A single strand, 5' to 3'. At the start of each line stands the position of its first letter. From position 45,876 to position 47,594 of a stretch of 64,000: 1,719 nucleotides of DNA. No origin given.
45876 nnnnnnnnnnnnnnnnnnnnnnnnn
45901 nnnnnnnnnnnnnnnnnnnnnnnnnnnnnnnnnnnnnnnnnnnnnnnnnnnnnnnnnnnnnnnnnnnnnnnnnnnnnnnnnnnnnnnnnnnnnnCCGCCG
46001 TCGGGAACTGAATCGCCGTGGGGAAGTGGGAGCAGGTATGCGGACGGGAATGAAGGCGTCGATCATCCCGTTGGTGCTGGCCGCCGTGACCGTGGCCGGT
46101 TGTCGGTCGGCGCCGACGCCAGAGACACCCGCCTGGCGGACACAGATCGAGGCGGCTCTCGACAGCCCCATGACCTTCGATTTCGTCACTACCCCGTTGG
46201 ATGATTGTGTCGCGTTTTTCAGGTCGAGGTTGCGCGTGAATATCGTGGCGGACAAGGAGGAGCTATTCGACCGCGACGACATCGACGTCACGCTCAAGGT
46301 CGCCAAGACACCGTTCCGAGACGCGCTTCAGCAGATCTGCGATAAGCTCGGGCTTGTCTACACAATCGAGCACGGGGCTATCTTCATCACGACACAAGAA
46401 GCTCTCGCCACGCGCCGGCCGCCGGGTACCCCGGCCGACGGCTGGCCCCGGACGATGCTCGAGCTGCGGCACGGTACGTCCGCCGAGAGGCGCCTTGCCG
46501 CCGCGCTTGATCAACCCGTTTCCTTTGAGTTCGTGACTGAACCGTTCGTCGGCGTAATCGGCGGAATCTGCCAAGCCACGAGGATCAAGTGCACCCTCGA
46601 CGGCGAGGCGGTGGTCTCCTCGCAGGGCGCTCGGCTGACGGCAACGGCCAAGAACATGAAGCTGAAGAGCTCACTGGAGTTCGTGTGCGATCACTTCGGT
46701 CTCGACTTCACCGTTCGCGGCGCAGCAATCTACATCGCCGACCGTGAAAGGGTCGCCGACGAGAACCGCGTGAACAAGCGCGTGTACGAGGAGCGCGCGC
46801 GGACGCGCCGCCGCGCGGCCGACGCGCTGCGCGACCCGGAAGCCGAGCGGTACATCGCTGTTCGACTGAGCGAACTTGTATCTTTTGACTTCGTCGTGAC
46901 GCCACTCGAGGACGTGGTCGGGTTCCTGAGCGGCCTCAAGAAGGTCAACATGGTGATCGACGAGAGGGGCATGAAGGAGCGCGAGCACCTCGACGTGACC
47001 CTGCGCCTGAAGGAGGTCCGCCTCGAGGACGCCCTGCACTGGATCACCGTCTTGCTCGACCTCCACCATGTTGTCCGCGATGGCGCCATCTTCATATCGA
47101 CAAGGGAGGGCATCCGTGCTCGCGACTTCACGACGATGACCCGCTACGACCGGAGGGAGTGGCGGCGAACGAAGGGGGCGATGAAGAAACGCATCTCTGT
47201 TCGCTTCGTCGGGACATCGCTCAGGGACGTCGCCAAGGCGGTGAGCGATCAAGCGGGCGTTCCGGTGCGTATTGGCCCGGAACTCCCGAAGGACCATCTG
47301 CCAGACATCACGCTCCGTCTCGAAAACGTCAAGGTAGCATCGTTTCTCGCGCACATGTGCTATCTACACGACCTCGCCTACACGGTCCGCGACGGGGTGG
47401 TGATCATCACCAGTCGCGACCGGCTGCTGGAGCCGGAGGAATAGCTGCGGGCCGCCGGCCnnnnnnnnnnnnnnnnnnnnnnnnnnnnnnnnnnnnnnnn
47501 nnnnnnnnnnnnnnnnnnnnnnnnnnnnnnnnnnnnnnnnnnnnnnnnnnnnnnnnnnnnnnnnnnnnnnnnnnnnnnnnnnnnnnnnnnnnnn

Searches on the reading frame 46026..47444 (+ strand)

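Call 81: search_protein_families(library=pfam, proteins=[window:46026-47444:+], max_evalue=0.00001)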
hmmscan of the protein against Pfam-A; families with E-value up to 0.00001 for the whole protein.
window:46026-47444:+ (472 aa): 1 family
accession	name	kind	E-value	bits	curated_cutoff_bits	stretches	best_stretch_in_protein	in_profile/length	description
PF16344.10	FecR_C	-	1.4e-06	28.6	24.4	0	393-461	3-70/70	FecR, C-terminal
